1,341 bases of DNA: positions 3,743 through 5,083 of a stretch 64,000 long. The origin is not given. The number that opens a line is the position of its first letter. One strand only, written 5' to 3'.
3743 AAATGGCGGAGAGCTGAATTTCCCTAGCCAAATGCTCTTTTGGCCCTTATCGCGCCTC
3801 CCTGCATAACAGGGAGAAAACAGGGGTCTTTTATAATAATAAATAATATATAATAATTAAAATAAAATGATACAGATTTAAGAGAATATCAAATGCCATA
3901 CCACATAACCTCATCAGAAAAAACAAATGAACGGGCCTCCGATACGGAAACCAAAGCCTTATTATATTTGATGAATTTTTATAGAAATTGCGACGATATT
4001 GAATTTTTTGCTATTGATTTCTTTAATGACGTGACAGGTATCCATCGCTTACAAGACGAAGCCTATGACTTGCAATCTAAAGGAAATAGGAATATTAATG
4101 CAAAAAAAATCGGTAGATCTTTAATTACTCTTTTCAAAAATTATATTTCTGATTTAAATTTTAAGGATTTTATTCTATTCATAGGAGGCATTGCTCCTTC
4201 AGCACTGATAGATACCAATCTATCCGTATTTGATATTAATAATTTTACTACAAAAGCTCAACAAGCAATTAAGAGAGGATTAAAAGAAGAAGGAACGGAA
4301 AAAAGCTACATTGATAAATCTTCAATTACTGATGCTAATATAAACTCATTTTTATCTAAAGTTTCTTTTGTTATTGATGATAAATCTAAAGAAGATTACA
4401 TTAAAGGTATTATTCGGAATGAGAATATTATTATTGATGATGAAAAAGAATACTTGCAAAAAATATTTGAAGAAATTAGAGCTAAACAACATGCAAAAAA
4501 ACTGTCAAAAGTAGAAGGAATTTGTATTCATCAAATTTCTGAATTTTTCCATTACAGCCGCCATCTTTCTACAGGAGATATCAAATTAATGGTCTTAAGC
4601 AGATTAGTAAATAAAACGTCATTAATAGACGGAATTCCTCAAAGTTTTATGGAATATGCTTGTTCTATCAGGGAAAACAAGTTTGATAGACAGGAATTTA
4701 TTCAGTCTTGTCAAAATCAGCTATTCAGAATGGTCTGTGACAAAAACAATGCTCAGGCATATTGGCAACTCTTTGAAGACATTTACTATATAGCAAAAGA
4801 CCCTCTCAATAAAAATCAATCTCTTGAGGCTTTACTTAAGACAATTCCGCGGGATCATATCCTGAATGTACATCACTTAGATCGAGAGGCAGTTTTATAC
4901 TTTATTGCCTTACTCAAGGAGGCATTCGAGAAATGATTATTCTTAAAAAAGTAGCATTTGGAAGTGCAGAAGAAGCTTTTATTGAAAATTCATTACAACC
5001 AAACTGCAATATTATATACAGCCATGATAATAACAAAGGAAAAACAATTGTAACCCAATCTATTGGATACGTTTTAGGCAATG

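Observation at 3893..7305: Translationally coupled three-gene cassette: Cap4/DUF4297-like nuclease + miniature Rad50/SMC-like ATPase + unknown protein (Lamassu-like but atypical)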

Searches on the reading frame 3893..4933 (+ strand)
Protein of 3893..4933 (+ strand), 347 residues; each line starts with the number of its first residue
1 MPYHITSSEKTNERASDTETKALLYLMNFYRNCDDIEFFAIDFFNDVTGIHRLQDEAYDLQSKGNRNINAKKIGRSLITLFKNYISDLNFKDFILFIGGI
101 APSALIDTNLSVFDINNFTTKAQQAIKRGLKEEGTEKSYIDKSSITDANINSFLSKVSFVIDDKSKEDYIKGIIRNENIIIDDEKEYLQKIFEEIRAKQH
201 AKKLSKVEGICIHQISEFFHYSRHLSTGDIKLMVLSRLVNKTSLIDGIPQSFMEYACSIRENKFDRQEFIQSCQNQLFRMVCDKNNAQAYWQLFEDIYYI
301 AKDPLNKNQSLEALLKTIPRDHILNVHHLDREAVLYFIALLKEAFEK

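Call 3: search_protein_families(library=pfam, proteins=[window:3893-4933:+], max_evalue=1)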
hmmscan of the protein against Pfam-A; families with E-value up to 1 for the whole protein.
window:3893-4933:+ (347 aa): 2 families
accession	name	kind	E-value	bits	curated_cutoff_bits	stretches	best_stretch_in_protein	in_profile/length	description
PF00479.28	G6PD_N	-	0.19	12.8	22.1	1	259-346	36-120/183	Glucose-6-phosphate dehydrogenase, NAD binding domain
PF02463.25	SMC_N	-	0.24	11.2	40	1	118-236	91-148/220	RecF/RecN/SMC N terminal domain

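Call 4: search_protein_families(library=padloc, proteins=[window:3893-4933:+], max_evalue=1)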
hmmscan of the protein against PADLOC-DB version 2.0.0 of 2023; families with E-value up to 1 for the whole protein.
window:3893-4933:+ (347 aa): 6 families
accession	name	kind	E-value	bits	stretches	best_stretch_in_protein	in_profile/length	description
PDLC04521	PDC-M22A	-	4.1e-118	392.8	1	1-345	1-341/343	-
PDLC04520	PDC-M22A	-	4e-85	284.1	1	1-345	1-336/340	-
PDLC04524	PDC-M22A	-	3e-72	241.5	1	1-262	1-262/267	-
PDLC04522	PDC-M22A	-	4.6e-26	90.1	1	93-346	23-267/271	-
PDLC04523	PDC-M22A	-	1.3e-24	85.1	1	16-289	5-284/339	-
PDLC03848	LmuA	-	0.00092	17.6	1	36-315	36-299/373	-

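Call 7: search_protein_families(library=ncbifam, proteins=[window:3893-4933:+], max_evalue=0.1)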
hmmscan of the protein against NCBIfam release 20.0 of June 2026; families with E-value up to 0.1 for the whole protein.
window:3893-4933:+ (347 aa): 0 families

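Call 8: search_protein_families(library=phrogs, proteins=[window:3893-4933:+], max_evalue=0.1)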
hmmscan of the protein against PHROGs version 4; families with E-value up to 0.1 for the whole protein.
window:3893-4933:+ (347 aa): 2 families
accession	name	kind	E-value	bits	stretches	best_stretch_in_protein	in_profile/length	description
phrog_33586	-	unknown function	0.0008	20.9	1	136-207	24-95/112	-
phrog_19843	-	unknown function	0.066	14.5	1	144-189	33-77/85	-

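Call 23: find_homologous_proteins(query=window:3893-4933:+, max_evalue=0.00001)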
Query window:3893-4933:+ (347 aa): 107 proteins with E <= 0.00001 among 2441 candidates.
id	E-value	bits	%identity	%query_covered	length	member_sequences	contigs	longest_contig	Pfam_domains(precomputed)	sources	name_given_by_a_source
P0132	4.0e-225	764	100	100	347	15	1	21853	-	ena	-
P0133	2.3e-171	588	82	100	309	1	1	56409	-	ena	-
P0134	1.7e-118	414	58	99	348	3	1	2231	-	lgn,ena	-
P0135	1.4e-114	401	53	99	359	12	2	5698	-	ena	-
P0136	1.7e-114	401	56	100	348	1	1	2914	-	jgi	jgi:hypothetical protein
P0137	2.8e-97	344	49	100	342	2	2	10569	-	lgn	-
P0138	1.6e-91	325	49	100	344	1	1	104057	-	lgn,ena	-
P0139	3.4e-91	324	49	100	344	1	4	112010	-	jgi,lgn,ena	-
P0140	1.2e-90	322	49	100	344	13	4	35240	-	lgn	-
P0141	3.0e-90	321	50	99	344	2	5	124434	-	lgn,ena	-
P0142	6.7e-89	317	47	100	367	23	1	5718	-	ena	-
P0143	8.3e-87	310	45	99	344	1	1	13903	-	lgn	-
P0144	8.9e-87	310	45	99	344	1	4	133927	-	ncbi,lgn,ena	-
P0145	9.3e-87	310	45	99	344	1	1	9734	-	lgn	-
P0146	1.1e-86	309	45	99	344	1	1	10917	-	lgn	-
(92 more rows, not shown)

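Call 36: search_solved_structures(query=window:3893-4933:+, max_evalue=1, show_alignments=2)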
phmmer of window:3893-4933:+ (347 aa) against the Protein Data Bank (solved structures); distinct sequences matched with E-value up to 1: 0.

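Call 40: search_solved_structures(query=A3, max_evalue=1, show_alignments=3)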
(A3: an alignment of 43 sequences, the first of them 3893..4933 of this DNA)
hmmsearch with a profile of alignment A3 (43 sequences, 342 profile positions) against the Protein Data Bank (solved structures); distinct sequences matched with E-value up to 1: 1.
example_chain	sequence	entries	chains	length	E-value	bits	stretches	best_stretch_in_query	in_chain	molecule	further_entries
3uif_A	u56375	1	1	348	0.62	12.8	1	141-173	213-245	Sulfonate ABC transporter, periplasmic sulfonate-binding protein SsuA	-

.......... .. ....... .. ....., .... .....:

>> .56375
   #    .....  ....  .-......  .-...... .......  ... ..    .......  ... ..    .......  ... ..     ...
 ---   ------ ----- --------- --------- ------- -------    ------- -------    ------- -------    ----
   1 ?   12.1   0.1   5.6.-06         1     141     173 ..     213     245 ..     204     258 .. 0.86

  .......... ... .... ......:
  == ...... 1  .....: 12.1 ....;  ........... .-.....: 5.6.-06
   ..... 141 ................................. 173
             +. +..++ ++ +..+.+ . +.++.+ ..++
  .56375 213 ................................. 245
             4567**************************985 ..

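Call 49: predict_structure(alignment_id=A3)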
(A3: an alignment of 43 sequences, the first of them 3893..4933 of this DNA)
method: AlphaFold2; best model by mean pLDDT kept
length: 347 residues; sequences in the alignment: 43
mean_pLDDT: 89.9   pTM: 0.84
mean pLDDT of the five models: 89.9, 89.1, 88.1, 87.8, 86.7
residues with pLDDT >= 90: 230; 70-90: 93; 50-70: 23; < 50: 1
segments of 3 or more residues with pLDDT < 50: none
pLDDT, mean of each block of 10 residues (from residue 1): 72 71 97 95 94 96 93 97 95 97 97 98 98 92 94 98 95 76 81 93 83 92 91 85 72 91 89 90 85 91 89 94 91 93 80
secondary structure, 60 per line:
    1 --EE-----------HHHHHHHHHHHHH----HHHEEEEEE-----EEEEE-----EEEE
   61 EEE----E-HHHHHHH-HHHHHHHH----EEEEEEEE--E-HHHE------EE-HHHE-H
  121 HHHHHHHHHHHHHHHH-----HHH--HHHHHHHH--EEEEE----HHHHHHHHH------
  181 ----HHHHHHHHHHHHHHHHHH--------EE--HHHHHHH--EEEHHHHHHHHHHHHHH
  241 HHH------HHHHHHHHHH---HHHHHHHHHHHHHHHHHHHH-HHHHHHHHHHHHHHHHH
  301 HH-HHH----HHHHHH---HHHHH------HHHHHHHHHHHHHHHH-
elements in order: H16-28 E36-41 E47-51 E57-63 H70-76 H78-85 E90-97 H120-136 H147-154 E157-161 H166-174 H185-202 H215-221 E224-226 H227-243 H250-259 H263-282 H284-302 H311-316 H320-324 H331-346

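Call 54: fold_search(model_id=the predicted structure, library=pdb)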
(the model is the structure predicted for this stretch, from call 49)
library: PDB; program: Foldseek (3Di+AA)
matches with E <= 10: 173; with E <= 0.001: 5
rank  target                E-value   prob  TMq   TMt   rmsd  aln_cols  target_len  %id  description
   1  9hr5_C                3.5e-05  1.00  0.38  0.34  15.5       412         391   11  Salmonella enterica Lamassu LmuA nuclease tetramer bound to DNA duplex (released 2025-10-01)
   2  9hr5_A                3.9e-05  1.00  0.40  0.36  15.5       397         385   10  Salmonella enterica Lamassu LmuA nuclease tetramer bound to DNA duplex (released 2025-10-01)
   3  9c1m_G                1.9e-04  1.00  0.38  0.31   8.5       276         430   11  HerA-DUF assembly 1 (released 2025-06-04)
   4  9nxx_D                3.2e-04  1.00  0.36  0.33  14.5       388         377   13  LmuA_conformation 1 (released 2025-12-17)
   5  9nxx_B                3.7e-04  0.99  0.31  0.29  14.9       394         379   13  LmuA_conformation 1 (released 2025-12-17)
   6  9hqx_A                2.4e-03  0.99  0.37  0.35  16.5       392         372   11  Salmonella enterica Lamassu LmuACB bound to DNA duplex (released 2025-10-01)
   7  6vm5                  2.7e-03  1.00  0.35  0.30   9.4       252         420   13  Structure of Moraxella osloensis Cap4 SAVED/CARF-domain containing receptor (released 2020-06-17)
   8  6wan_D                2.8e-03  1.00  0.37  0.31   9.2       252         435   12  Structure of Acinetobacter baumannii Cap4 SAVED/CARF-domain containing receptor with the cyclic trinucleotide 3'3'3'-c (released 2020-06-17)
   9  6vm6_E                5.3e-03  1.00  0.37  0.31   9.5       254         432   12  Structure of Acinetobacter baumannii Cap4 SAVED/CARF-domain containing receptor with the cyclic trinucleotide 2'3'3'-c (released 2020-06-17)
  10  6vm6_B                6.2e-03  1.00  0.36  0.29  10.1       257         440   13  Structure of Acinetobacter baumannii Cap4 SAVED/CARF-domain containing receptor with the cyclic trinucleotide 2'3'3'-c (released 2020-06-17)
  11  6wam_E                6.6e-03  1.00  0.36  0.30   9.3       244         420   14  Structure of Acinetobacter baumannii Cap4 SAVED/CARF-domain containing receptor (released 2020-06-17)
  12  6wam_F                6.6e-03  1.00  0.36  0.31   9.5       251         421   11  Structure of Acinetobacter baumannii Cap4 SAVED/CARF-domain containing receptor (released 2020-06-17)
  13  6vm6_A                7.3e-03  1.00  0.37  0.30   9.3       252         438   12  Structure of Acinetobacter baumannii Cap4 SAVED/CARF-domain containing receptor with the cyclic trinucleotide 2'3'3'-c (released 2020-06-17)
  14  6wam_B                9.0e-03  1.00  0.36  0.30   9.4       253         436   13  Structure of Acinetobacter baumannii Cap4 SAVED/CARF-domain containing receptor (released 2020-06-17)
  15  6wan_F                1.0e-02  0.99  0.34  0.29   9.6       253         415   11  Structure of Acinetobacter baumannii Cap4 SAVED/CARF-domain containing receptor with the cyclic trinucleotide 3'3'3'-c (released 2020-06-17)
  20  8zue_A                3.7e-02  0.98  0.39  0.27   7.0       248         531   12  cryo-electron microscopy (cryo-EM) structure of the Hachiman defense system from Escherichia coli (released 2025-03-26)
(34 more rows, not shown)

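Call 65: list_cluster_members(proteins=[window:3893-4933:+, window:4933-6543:+, window:6550-7302:+, window:1404-2486:-, window:7382-8629:+])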
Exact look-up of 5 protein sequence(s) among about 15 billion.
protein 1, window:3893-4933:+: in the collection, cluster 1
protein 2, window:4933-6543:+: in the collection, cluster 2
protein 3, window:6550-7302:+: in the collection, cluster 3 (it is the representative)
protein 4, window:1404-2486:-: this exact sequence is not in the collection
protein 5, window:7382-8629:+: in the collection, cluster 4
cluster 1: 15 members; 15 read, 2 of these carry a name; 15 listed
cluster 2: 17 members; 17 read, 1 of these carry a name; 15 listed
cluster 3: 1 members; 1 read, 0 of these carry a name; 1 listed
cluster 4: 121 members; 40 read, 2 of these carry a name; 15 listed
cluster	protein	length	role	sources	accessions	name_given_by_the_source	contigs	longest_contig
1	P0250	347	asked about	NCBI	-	-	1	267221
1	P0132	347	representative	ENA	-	-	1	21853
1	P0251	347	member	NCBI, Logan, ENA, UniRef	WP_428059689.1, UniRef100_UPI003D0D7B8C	hypothetical protein [Candidatus Avelusimicrobium stercoris] | hypothetical protein n=1 Tax=Candidatus Avelusimicrobium stercoris TaxID=1947924 ...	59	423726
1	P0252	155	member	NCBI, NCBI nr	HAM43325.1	MAG TPA: hypothetical protein DCP52_05850, partial [Elusimicrobia bacterium] | hypothetical protein [Elusimicrobiota bacterium]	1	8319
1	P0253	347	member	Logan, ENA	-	-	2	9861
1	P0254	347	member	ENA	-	-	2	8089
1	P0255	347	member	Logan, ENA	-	-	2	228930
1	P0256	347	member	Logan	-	-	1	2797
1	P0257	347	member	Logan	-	-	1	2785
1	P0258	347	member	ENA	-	-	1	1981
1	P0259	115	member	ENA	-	-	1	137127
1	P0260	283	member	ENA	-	-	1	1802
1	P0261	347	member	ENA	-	-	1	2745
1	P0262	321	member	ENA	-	-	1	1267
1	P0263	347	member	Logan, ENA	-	-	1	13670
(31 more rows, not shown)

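Call 78: search_protein_families(library=pfam, alignment_id=A3, max_evalue=1)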
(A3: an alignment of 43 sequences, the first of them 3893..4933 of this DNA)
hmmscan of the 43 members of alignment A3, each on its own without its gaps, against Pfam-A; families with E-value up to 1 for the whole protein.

A. member 1, window:3893-4933:+ (347 aa): 2 families
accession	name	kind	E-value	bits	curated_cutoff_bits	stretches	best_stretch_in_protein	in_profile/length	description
PF00479.28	G6PD_N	-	0.19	12.8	22.1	1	259-346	36-120/183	Glucose-6-phosphate dehydrogenase, NAD binding domain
PF02463.25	SMC_N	-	0.24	11.2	40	1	118-236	91-148/220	RecF/RecN/SMC N terminal domain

B. families by the number of members that match (of 43 scanned): 41 families (the first 25 are shown)
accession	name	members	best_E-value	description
PF04805.17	Pox_E10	4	0.024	E10-like protein conserved region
PF22016.2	DUF6933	3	0.026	Domain of unknown function (DUF6933)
PF08638.16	Med14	2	0.00033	Mediator complex subunit MED14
PF23925.1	A-sol_ELP1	2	0.01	ELP1 alpha-solenoid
PF25502.1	DUF7915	2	0.073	Domain of unknown function (DUF7915)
PF14922.11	FWWh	2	0.18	Protein of unknown function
PF17135.9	Ribosomal_L18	1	0.0023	Ribosomal protein 60S L18 and 50S L18e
PF16717.10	RAC_head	1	0.0027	Ribosome-associated complex head domain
PF01365.27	RYDR_ITPR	1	0.004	RIH domain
PF20756.2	SusG_CBM58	1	0.005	Alpha-amylase SusG, CBM58 domain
PF14637.11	FNIP_M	1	0.019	Folliculin-interacting protein middle domain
PF16421.10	E2F_CC-MB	1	0.021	E2F transcription factor CC-MB domain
PF22121.2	MtxA_C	1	0.022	Magnetotaxis protein MtxA, C-terminal domain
PF25414.1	zf-C2H2_Z280C_D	1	0.024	Z280C/D-like C2H2 zinc finger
PF03059.22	NAS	1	0.04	Nicotianamine synthase protein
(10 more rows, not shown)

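Call 79: search_protein_families(library=padloc, alignment_id=A3, max_evalue=0.01)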
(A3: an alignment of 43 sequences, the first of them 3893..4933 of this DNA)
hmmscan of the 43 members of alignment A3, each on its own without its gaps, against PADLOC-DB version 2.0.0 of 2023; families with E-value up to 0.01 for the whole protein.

A. member 1, window:3893-4933:+ (347 aa): 6 families
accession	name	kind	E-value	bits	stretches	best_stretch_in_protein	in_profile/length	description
PDLC04521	PDC-M22A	-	4.1e-118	392.8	1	1-345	1-341/343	-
PDLC04520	PDC-M22A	-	4e-85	284.1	1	1-345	1-336/340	-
PDLC04524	PDC-M22A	-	3e-72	241.5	1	1-262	1-262/267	-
PDLC04522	PDC-M22A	-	4.6e-26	90.1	1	93-346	23-267/271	-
PDLC04523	PDC-M22A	-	1.3e-24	85.1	1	16-289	5-284/339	-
PDLC03848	LmuA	-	0.00092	17.6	1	36-315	36-299/373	-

B. families by the number of members that match (of 43 scanned): 9 families
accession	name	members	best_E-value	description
PDLC04521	PDC-M22A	43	4.7e-157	-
PDLC04524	PDC-M22A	43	1.4e-125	-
PDLC04520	PDC-M22A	43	6.2e-117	-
PDLC04523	PDC-M22A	43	1.4e-73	-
PDLC04522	PDC-M22A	43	1.2e-47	-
PDLC03848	LmuA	1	0.00092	-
PDLC03748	Drt6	1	0.001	DRT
PDLC01863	CARF3--CARF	1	0.0034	-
PDLC01481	Cas11a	1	0.0049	CAS-I-A; effector_SS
